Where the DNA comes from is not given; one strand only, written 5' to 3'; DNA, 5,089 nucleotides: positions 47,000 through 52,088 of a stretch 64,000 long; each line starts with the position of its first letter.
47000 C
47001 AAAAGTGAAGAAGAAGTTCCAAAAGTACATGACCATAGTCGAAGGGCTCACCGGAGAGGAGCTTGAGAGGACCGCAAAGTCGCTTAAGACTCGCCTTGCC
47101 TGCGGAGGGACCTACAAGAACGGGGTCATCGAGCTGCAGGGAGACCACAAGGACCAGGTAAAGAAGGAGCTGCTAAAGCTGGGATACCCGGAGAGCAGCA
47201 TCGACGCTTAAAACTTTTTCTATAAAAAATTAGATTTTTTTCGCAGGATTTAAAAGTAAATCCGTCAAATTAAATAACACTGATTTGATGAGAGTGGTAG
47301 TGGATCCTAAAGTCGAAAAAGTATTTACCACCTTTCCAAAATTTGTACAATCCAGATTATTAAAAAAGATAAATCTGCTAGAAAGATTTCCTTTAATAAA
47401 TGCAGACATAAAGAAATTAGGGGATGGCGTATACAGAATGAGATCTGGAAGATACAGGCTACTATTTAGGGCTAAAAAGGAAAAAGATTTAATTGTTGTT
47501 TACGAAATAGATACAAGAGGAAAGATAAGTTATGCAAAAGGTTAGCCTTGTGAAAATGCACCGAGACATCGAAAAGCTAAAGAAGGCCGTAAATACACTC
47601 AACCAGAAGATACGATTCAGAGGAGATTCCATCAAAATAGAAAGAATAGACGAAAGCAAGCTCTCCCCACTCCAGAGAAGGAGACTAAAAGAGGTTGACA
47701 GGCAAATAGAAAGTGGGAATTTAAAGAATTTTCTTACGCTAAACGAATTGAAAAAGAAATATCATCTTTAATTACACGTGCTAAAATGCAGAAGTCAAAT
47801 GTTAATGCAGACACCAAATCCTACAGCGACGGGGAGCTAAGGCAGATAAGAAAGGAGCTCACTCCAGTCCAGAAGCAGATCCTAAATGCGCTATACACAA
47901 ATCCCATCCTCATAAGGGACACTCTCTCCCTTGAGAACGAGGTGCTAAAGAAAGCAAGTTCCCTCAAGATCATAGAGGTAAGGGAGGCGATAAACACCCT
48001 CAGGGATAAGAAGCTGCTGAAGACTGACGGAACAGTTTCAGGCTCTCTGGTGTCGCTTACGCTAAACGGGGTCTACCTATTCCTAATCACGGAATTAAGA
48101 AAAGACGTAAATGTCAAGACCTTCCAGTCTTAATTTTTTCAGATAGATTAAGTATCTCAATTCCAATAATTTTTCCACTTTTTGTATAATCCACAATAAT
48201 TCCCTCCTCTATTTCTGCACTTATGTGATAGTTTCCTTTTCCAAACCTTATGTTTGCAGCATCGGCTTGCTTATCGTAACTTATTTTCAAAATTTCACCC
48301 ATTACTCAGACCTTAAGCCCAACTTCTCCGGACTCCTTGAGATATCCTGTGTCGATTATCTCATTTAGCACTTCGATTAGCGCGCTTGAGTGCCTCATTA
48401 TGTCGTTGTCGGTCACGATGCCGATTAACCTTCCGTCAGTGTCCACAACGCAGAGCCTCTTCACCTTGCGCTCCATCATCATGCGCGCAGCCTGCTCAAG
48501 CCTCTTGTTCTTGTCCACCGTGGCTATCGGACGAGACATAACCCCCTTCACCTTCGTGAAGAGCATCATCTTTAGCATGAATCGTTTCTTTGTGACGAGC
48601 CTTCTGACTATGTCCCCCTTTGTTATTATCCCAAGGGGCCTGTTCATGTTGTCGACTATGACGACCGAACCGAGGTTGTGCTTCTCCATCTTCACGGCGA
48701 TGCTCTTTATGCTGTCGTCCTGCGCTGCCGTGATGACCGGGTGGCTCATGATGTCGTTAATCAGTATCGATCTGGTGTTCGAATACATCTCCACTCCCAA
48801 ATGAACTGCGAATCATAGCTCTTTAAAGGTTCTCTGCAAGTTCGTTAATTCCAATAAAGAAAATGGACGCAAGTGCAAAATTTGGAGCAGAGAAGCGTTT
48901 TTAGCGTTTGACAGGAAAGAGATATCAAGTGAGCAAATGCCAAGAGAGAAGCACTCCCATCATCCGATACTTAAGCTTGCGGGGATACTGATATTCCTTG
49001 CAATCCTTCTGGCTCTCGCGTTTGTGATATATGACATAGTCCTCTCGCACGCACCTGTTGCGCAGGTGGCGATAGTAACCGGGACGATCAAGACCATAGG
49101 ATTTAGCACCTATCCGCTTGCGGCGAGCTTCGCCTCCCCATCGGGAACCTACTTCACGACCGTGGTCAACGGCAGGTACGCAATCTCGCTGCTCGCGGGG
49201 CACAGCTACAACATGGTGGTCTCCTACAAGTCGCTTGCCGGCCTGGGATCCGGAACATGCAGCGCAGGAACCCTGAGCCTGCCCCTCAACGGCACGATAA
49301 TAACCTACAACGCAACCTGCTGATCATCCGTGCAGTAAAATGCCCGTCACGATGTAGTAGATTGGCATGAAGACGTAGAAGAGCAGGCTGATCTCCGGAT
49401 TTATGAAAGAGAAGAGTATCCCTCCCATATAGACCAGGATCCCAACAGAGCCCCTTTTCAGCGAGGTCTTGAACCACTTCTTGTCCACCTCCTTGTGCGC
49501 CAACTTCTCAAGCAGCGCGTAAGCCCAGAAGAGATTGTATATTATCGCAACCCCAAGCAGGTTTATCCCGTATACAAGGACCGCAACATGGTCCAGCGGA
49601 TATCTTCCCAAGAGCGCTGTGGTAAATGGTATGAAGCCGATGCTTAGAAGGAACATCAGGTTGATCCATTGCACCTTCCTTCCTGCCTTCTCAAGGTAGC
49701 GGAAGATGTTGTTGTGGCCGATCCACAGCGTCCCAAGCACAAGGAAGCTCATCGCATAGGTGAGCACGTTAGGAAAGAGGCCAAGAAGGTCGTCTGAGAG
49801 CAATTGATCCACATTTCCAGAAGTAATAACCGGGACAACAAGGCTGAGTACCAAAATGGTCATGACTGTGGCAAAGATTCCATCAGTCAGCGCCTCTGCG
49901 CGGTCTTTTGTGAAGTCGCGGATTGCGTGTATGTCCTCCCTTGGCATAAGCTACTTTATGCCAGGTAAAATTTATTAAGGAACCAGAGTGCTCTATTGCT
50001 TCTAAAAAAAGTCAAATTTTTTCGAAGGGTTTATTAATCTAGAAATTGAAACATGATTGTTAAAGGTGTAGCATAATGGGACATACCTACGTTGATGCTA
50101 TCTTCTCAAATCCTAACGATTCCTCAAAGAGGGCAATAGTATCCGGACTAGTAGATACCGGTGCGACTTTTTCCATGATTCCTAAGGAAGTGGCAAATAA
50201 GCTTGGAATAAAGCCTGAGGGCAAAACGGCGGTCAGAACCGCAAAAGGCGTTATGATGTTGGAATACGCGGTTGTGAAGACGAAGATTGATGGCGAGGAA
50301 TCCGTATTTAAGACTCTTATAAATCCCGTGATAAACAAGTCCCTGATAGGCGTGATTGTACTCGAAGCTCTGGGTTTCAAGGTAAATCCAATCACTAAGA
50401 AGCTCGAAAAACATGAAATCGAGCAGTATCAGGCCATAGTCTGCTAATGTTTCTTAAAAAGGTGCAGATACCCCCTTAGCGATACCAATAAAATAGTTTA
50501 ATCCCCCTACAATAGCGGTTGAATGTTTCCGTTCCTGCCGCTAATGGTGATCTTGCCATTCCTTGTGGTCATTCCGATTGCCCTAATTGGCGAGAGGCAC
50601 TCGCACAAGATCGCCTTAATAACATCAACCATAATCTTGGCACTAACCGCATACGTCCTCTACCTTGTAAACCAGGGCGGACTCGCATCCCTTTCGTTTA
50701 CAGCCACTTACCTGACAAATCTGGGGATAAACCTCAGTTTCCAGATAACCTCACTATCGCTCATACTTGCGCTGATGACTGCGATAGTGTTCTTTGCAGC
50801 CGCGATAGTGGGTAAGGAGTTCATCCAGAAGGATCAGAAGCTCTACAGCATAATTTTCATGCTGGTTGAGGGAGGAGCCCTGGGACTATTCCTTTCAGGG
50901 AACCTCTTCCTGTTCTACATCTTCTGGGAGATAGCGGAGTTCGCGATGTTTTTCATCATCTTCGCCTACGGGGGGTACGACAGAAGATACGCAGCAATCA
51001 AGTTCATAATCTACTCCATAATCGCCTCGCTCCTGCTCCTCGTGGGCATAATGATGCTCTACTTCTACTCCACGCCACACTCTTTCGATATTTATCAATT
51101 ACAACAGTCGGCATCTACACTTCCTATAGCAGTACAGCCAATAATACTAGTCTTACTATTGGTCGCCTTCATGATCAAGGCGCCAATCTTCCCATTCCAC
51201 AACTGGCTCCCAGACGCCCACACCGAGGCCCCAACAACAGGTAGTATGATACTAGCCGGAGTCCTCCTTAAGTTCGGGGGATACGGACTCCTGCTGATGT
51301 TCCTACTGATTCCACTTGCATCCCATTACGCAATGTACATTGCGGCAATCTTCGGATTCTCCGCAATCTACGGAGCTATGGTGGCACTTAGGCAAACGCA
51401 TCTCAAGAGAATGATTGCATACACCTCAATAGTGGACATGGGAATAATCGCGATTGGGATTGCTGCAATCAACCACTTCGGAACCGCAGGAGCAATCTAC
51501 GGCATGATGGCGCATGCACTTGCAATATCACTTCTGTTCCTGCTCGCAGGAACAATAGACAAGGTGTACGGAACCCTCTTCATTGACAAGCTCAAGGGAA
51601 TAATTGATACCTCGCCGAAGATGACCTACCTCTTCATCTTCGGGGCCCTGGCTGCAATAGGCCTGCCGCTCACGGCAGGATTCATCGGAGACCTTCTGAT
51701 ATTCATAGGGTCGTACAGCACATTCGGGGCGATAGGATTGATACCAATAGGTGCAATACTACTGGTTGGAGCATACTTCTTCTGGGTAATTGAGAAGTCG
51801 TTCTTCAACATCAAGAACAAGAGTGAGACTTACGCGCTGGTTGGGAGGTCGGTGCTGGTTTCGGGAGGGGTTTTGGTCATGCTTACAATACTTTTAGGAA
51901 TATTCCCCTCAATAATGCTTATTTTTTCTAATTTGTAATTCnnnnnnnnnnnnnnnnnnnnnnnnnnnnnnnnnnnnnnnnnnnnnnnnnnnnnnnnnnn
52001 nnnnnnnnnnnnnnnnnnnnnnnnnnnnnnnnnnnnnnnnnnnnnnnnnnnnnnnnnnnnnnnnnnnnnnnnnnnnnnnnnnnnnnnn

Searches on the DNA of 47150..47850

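Call 84: search_rna_families(source=window, start=47150, end=47850, threshold=evalue, max_evalue=1)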
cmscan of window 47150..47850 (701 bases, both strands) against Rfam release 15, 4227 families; matches with E-value up to 1: 0.
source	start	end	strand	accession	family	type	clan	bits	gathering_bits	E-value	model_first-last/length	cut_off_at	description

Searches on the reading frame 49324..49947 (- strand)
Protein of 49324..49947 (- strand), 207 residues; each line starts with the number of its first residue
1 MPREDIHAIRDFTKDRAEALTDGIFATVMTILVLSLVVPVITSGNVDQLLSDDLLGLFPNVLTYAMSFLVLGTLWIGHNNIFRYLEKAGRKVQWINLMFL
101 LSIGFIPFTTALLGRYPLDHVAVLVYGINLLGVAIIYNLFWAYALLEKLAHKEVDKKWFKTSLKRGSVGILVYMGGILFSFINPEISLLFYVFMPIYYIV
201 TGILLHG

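Call 9: search_protein_families(library=pfam, proteins=[window:49324-49947:-])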
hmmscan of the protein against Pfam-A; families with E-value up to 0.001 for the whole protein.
window:49324-49947:- (207 aa): 1 family
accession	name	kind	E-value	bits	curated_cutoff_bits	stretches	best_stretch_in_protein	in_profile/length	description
PF06736.16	TMEM175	-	2.7e-24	85.9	25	1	16-107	1-88/88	Endosomal/lysosomal potassium channel TMEM175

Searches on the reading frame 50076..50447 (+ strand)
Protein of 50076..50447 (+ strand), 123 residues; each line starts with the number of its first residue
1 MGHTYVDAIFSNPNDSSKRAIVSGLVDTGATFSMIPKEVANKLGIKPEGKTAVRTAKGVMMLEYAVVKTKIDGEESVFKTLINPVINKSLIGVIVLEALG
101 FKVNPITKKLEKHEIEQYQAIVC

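Call 9: search_protein_families(library=pfam, proteins=[window:50076-50447:+])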
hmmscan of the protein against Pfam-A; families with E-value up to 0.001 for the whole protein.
window:50076-50447:+ (123 aa): 2 families
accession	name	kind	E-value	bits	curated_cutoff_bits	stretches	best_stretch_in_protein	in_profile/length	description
PF13650.11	Asp_protease_2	-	7.1e-09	36.7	24.3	1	22-68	10-59/90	Aspartyl protease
PF13975.11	gag-asp_proteas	-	3.3e-08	34.5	28.2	1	23-68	11-59/92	gag-polyprotein putative aspartyl protease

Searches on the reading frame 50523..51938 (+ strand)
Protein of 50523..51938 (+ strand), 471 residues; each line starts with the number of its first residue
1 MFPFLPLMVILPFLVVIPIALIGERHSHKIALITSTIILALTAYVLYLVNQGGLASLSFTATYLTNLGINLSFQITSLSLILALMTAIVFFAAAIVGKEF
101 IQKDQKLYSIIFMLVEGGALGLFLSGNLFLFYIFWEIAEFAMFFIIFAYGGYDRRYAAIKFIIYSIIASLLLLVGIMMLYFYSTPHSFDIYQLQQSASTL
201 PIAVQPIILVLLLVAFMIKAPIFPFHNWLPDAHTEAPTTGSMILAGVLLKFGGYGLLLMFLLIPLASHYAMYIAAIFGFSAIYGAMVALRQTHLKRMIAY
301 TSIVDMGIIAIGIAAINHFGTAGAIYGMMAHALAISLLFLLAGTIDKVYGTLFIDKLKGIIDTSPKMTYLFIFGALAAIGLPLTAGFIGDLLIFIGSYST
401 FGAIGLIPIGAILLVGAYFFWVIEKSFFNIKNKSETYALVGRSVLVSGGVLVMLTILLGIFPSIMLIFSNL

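Call 9: search_protein_families(library=pfam, proteins=[window:50523-51938:+])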
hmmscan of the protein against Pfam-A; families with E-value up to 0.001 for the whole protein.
window:50523-51938:+ (471 aa): 1 family
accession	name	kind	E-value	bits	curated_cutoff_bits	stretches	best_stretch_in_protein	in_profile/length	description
PF00361.26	Proton_antipo_M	-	1e-57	196.1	21.5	1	125-400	1-278/294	NADH:quinone oxidoreductase/Mrp antiporter, TM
